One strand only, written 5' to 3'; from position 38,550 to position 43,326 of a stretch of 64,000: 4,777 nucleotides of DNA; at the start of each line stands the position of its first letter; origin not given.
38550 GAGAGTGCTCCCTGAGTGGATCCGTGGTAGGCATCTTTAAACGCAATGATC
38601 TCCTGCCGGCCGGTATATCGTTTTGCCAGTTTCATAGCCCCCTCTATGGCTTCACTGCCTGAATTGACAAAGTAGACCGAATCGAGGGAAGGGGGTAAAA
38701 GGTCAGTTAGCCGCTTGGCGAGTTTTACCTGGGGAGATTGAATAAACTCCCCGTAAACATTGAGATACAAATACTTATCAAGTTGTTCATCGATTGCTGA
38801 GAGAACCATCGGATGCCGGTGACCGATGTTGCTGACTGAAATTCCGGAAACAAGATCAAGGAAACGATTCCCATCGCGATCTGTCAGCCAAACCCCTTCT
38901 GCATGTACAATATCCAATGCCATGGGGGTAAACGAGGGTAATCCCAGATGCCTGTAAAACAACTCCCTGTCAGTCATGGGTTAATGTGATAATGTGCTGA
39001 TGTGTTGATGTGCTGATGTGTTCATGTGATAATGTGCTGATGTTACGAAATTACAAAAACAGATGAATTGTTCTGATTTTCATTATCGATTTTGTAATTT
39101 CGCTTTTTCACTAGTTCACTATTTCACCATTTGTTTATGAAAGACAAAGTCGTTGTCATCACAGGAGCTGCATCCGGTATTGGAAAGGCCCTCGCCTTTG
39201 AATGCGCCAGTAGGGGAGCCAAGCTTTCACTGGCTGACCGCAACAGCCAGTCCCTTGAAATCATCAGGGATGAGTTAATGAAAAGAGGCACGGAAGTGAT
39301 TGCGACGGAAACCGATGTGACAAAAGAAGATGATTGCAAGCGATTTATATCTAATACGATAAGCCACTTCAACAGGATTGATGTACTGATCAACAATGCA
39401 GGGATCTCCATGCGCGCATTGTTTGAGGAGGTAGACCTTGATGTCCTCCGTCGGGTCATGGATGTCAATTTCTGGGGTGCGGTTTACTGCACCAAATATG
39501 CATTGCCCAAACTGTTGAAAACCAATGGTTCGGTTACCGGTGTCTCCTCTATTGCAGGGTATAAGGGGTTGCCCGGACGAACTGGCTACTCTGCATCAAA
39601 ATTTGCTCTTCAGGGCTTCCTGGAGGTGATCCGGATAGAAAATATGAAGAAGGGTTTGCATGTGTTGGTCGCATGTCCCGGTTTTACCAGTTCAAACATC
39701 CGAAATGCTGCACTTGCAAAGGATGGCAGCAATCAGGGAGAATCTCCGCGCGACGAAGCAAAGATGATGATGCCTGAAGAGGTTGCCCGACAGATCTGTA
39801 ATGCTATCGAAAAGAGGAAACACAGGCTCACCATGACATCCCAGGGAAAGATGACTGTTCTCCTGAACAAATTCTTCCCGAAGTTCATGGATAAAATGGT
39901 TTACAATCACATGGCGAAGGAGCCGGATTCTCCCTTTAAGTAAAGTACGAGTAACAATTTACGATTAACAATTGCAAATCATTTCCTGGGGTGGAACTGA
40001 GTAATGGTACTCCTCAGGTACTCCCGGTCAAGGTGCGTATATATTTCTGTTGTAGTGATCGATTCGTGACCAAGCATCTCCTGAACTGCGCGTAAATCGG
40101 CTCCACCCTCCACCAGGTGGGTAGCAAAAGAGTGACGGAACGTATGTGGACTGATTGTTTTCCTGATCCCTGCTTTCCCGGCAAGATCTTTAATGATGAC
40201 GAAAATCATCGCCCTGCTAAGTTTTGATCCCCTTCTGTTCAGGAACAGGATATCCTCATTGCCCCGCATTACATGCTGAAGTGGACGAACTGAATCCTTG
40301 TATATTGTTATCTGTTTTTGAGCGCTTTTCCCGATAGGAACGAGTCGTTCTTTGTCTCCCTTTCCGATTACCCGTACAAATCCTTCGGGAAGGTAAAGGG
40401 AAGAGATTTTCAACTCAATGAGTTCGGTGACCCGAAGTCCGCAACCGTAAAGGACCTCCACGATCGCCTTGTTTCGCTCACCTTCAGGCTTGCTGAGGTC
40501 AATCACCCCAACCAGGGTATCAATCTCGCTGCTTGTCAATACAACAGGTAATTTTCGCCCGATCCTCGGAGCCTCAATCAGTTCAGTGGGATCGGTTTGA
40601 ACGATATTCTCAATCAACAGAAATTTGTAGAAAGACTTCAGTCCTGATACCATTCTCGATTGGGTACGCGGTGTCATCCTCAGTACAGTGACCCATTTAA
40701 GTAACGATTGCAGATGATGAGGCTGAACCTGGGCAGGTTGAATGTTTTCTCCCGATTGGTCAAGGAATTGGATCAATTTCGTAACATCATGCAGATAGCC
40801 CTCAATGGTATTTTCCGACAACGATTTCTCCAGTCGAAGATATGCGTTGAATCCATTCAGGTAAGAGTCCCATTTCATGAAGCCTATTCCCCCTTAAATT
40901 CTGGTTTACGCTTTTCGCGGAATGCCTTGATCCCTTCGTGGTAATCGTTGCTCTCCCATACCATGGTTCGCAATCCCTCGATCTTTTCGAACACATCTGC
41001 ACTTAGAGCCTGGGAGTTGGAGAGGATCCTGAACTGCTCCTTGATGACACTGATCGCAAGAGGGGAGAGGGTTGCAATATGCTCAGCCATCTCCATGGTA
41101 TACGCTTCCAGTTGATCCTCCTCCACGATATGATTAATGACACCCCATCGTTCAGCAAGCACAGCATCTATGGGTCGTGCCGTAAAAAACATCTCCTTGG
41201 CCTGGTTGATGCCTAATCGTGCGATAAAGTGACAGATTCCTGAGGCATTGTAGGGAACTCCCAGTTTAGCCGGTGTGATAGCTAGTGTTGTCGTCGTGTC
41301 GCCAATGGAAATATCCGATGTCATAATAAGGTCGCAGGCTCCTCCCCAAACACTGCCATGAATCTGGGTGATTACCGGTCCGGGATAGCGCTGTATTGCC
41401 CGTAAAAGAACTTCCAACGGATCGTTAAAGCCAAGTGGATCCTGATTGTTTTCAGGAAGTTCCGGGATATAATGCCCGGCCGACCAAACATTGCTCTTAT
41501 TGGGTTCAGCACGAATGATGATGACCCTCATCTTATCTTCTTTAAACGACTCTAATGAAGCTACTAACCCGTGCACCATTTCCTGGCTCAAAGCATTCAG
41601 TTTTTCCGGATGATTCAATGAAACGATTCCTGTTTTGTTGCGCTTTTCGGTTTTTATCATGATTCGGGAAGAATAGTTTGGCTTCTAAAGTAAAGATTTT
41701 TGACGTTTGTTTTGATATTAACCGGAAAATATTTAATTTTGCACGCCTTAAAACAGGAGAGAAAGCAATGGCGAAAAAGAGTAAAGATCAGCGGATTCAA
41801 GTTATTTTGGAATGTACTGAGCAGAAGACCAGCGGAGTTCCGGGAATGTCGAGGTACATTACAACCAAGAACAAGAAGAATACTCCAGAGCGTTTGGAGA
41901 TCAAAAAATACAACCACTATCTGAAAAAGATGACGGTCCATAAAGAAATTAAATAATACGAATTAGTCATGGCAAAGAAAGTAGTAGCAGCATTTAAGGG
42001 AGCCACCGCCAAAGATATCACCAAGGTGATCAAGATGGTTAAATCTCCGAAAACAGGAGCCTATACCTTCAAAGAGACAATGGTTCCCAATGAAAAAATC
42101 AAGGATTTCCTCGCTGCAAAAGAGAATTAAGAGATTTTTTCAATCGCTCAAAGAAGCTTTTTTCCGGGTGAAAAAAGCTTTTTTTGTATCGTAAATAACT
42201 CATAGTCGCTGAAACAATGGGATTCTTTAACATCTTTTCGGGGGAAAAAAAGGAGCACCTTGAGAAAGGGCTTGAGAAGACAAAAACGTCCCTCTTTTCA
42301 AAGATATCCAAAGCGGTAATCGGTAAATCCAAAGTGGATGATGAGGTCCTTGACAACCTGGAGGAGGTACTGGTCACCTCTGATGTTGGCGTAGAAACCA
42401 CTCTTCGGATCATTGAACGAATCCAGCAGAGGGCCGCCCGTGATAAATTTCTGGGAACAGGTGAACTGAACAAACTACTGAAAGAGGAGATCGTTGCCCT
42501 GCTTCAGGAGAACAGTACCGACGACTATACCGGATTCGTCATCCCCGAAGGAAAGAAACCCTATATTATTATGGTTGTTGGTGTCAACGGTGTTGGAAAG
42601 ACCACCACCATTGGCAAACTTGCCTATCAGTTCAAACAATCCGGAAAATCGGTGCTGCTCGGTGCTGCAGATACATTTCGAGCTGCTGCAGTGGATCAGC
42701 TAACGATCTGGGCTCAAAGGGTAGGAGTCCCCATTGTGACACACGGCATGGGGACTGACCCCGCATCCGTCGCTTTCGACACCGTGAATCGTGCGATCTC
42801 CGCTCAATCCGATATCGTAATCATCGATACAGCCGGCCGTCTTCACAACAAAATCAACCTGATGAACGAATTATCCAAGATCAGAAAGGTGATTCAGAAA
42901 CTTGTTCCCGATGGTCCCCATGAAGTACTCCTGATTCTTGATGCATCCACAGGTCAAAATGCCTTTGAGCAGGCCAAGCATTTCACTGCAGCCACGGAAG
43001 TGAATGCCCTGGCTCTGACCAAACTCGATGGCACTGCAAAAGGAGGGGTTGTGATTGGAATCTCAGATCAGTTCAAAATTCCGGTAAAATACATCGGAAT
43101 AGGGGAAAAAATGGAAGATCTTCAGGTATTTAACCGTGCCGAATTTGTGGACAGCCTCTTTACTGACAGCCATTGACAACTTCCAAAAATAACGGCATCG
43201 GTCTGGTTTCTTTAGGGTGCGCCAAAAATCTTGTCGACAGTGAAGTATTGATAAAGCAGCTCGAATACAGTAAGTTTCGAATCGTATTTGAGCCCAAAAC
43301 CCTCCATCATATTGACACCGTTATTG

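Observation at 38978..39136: A 159-bp divergent intergenic region built almost entirely from two period-8 arrays flanking a 13-bp perfect inverted repeat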

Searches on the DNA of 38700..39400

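Call 27: search_rna_families(source=window, start=38700, end=39400, threshold=evalue, max_evalue=1)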
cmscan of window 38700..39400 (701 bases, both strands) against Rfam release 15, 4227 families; matches with E-value up to 1: 1.
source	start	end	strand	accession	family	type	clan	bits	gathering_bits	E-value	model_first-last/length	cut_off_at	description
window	39046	39104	+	RF03523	mir-4703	Gene; miRNA;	-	20.4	88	0.21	1-61/61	no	mir-4703 microRNA precursor family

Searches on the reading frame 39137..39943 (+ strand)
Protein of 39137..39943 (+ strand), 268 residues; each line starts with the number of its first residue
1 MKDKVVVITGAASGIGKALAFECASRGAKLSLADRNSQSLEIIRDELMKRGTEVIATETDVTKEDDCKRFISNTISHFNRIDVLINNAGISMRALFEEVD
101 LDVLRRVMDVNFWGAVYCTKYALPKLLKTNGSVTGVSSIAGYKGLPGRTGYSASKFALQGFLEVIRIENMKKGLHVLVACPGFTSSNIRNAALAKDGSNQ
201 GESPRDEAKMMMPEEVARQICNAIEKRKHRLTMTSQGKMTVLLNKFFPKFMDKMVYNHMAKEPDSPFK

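Call 6: search_protein_families(library=pfam, proteins=[window:39137-39943:+])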
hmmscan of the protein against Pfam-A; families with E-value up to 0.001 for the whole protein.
window:39137-39943:+ (268 aa): 4 families
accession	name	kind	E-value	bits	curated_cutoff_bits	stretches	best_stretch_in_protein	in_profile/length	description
PF00106.31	adh_short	-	1.3e-50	172.1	26.6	1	4-192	1-190/195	short chain dehydrogenase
PF13561.12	adh_short_C2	-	3.7e-36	125.3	27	1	10-220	1-213/236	Enoyl-(Acyl carrier protein) reductase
PF08659.16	KR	-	7.3e-16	59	22.6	1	6-166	3-164/180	KR domain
PF01370.27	Epimerase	-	0.00077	19.4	20.9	0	6-105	1-89/240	NAD dependent epimerase/dehydratase family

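Call 7: search_protein_families(library=ncbifam, proteins=[window:39137-39943:+])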
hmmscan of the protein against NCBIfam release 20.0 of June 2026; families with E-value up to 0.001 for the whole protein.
window:39137-39943:+ (268 aa): 225 families (the best 25 are shown)
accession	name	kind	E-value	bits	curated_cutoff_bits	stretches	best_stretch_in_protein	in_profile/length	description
NF004825.0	PRK06181.1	equivalog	4.6e-96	321.2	215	1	1-261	4-265/268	SDR family oxidoreductase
NF005495.0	PRK07109.1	subfamily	3.1e-57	194.4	264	1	2-260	7-264/334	SDR family oxidoreductase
NF052558.1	MBtsdlDhBudC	equivalog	1.2e-46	159.3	270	1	2-220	2-219/250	meso-2,3-butanediol dehydrogenase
NF005878.0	PRK07825.1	subfamily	3.5e-46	157.8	287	1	1-261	7-254/278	short chain dehydrogenase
NF004526.0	PRK05872.1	subfamily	4.3e-46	157.4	276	1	1-244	8-253/297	short-chain dehydrogenase/reductase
NF006123.0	PRK08267.1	equivalog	3.2e-45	154.4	261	1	4-260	3-257/261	SDR family oxidoreductase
NF005372.1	PRK06914.1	subfamily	1.1e-42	146.2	320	1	3-258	2-276/279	SDR family oxidoreductase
NF005881.0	PRK07832.1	equivalog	2e-42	145.4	296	1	2-238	8-252/287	SDR family oxidoreductase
NF006565.0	PRK09072.1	equivalog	5.1e-42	144.2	238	1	1-256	3-250/265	SDR family oxidoreductase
NF005437.0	PRK07024.1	equivalog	7.7e-42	143.5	266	1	3-257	4-248/259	SDR family oxidoreductase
NF009093.0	PRK12429.1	subfamily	1.5e-41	142.5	258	1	1-221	3-225/259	3-hydroxybutyrate dehydrogenase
NF005806.0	PRK07666.1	equivalog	1.6e-41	142.2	286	1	1-234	5-230/239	3-ketoacyl-ACP reductase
NF005539.0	PRK07201.1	equivalog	4.2e-41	141.4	549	1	2-265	369-624/657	SDR family oxidoreductase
NF004514.1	PRK05855.1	equivalog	4.2e-41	141.2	455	1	1-252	311-571/578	SDR family oxidoreductase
NF004196.0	PRK05650.1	equivalog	1.2e-40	139.3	297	1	4-258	3-259/272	SDR family oxidoreductase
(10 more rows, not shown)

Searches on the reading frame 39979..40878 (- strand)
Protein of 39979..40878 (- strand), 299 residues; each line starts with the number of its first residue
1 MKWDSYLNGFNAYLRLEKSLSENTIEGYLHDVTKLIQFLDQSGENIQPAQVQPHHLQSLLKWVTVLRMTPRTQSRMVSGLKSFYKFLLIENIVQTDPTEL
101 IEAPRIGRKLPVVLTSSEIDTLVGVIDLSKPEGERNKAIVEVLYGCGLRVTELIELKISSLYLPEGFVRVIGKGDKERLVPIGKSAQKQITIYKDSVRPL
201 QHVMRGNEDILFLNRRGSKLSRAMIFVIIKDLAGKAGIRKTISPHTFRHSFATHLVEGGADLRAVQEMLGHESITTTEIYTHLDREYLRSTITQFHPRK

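Call 6: search_protein_families(library=pfam, proteins=[window:39979-40878:-])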
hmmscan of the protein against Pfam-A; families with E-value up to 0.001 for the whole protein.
window:39979-40878:- (299 aa): 3 families
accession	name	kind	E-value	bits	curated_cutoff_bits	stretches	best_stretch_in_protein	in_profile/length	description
PF00589.27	Phage_integrase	-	1e-43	149.5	27.1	1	113-285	2-170/172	Phage integrase family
PF02899.23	Phage_int_SAM_1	-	2.4e-15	57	22.3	1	7-90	1-82/83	Phage integrase, N-terminal SAM-like domain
PF13495.12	Phage_int_SAM_4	-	1.6e-08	35.3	27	1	7-88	2-79/85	Phage integrase, N-terminal SAM-like domain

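Call 7: search_protein_families(library=ncbifam, proteins=[window:39979-40878:-])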
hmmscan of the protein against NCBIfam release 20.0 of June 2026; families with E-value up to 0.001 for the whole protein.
window:39979-40878:- (299 aa): 13 families
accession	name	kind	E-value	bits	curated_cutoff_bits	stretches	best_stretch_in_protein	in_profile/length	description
TIGR02225.1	recomb_XerD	equivalog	8.1e-100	333.9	329.6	1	10-298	3-289/290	site-specific tyrosine recombinase XerD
NF001399.0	PRK00283.1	subfamily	9.1e-95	317.3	279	1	6-299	8-299/300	tyrosine recombinase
TIGR02224.1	recomb_XerC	equivalog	5.9e-88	295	335.15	1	10-299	3-293/295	tyrosine recombinase XerC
NF040815.2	recomb_XerA_Arch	equivalog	3.2e-65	220.3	220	1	10-290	3-261/263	site-specific tyrosine recombinase/integron integrase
NF002331.0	PRK01287.1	subfamily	6e-55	186.7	371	1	15-297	37-326/365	site-specific tyrosine recombinase XerC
TIGR02249.1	integrase_gron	subfamily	7.8e-43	147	265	2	226-283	243-300/315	integron integrase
NF003462.0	PRK05084.1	equivalog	1.1e-32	113.1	267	1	133-295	194-356/360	tyrosine recombinase XerS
NF011946.0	PRK15417.1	equivalog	3e-26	92.4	435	2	230-283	262-315/337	integron integrase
NF007371.0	PRK09871.1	subfamily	3.5e-19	69.1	222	1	114-282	7-173/198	tyrosine-type DNA invertase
NF007370.0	PRK09870.1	subfamily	1.1e-17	64.4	221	1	113-282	12-178/200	tyrosine-type DNA invertase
NF040693.1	recomb_GmtY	equivalog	8e-07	28.6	340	1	242-289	391-438/441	gamma-mobile-trio recombinase GmtY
NF002685.0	PRK02436.1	equivalog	8.7e-07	29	178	1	12-281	7-244/245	site-specific tyrosine recombinase XerD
NF041502.1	integrase_1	equivalog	0.0008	18.2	350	0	229-288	306-365/484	site-specific integrase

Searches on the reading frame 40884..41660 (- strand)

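Call 6: search_protein_families(library=pfam, proteins=[window:40884-41660:-])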
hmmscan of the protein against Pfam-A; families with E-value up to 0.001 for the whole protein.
window:40884-41660:- (258 aa): 2 families
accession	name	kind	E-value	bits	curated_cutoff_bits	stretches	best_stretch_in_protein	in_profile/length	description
PF00378.25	ECH_1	-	1.7e-41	142.7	27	1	11-257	7-250/251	Enoyl-CoA hydratase/isomerase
PF16113.10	ECH_2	-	7.4e-21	75.4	27.2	1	11-192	2-185/335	Enoyl-CoA hydratase/isomerase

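Call 7: search_protein_families(library=ncbifam, proteins=[window:40884-41660:-])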
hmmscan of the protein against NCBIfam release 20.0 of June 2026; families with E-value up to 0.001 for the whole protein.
window:40884-41660:- (258 aa): 68 families (the best 25 are shown)
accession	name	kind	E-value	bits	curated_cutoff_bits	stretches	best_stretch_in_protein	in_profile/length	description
NF008506.0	PRK11423.1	equivalog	1.2e-105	352.7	257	1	2-258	6-261/261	methylmalonyl-CoA decarboxylase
NF004781.0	PRK06127.1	subfamily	1.4e-47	162.6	291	1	2-257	13-268/269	enoyl-CoA hydratase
NF051848.1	EnCoAHydtEchA19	equivalog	2.8e-38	131.9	400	1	3-257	3-257/258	enoyl-CoA hydratase EchA19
NF004796.0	PRK06144.1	subfamily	1.3e-37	129.7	272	1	2-258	10-262/262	enoyl-CoA hydratase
NF006007.0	PRK08138.1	subfamily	1.4e-36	126.2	355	1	3-257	11-260/261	enoyl-CoA hydratase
NF006008.0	PRK08139.1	equivalog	1.2e-35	123.4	313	1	4-257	15-265/266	enoyl-CoA hydratase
NF007239.0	PRK09674.1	equivalog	1.7e-35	122.7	371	1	6-257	10-256/257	2,3-dehydroadipyl-CoA hydratase PaaF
NF005803.0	PRK07658.1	equivalog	6.2e-34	117.5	313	1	2-257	4-256/257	enoyl-CoA hydratase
NF005891.0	PRK07854.1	equivalog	3.8e-33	115.1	237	1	1-257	1-242/243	enoyl-CoA hydratase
NF005675.0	PRK07468.1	equivalog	7.3e-33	114.4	350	1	12-256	17-260/262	crotonase/enoyl-CoA hydratase family protein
NF005802.0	PRK07657.1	equivalog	2.1e-32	112.7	363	1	7-258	11-260/260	enoyl-CoA hydratase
NF004475.0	PRK05809.1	subfamily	1.3e-31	110.1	394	1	4-257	8-259/260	short-chain-enoyl-CoA hydratase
NF004517.0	PRK05862.1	equivalog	2.9e-31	108.9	396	1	2-256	6-255/257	enoyl-CoA hydratase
NF042430.2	EnCoAhydt_DpgD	equivalog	7.9e-31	107.4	400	1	5-257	2-257/258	enoyl-CoA-hydratase DpgD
NF006699.0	PRK09245.1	subfamily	2.6e-30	105.6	354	1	2-257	5-265/266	crotonase/enoyl-CoA hydratase family protein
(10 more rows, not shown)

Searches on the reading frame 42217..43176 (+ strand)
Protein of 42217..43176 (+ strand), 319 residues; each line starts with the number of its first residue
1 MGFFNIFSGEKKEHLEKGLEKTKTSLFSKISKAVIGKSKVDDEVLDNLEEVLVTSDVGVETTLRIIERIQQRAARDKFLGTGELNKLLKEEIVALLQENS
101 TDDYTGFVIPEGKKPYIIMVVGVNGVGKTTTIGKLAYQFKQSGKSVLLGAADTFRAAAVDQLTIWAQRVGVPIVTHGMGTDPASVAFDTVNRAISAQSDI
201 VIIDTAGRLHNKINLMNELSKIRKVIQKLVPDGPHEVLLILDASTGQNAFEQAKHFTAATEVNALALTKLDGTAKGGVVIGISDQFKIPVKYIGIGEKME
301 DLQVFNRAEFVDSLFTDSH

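Call 6: search_protein_families(library=pfam, proteins=[window:42217-43176:+])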
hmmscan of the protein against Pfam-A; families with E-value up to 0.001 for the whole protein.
window:42217-43176:+ (319 aa): 7 families
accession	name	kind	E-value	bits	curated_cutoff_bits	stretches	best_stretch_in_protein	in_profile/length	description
PF00448.28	SRP54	-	3.4e-75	252.4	22.7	1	116-315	2-195/196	SRP54-type protein, GTPase domain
PF02881.24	SRP54_N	-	7.2e-14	52.2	22.4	1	26-92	1-75/75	SRP54-type protein, helical bundle domain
PF13401.12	AAA_22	-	1.1e-06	29.4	27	1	115-225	5-110/130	AAA domain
PF13604.12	AAA_30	-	5.7e-06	26.6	27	1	117-211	20-102/191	AAA domain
PF13191.12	AAA_16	-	0.00039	21.4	32.6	0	116-183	25-88/167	AAA ATPase domain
PF02374.21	ArsA_ATPase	-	0.00057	19.6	24.3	0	117-152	3-38/305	Anion-transporting ATPase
PF06414.18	Zeta_toxin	-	0.00074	19.4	22.3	0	109-157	10-57/199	Zeta toxin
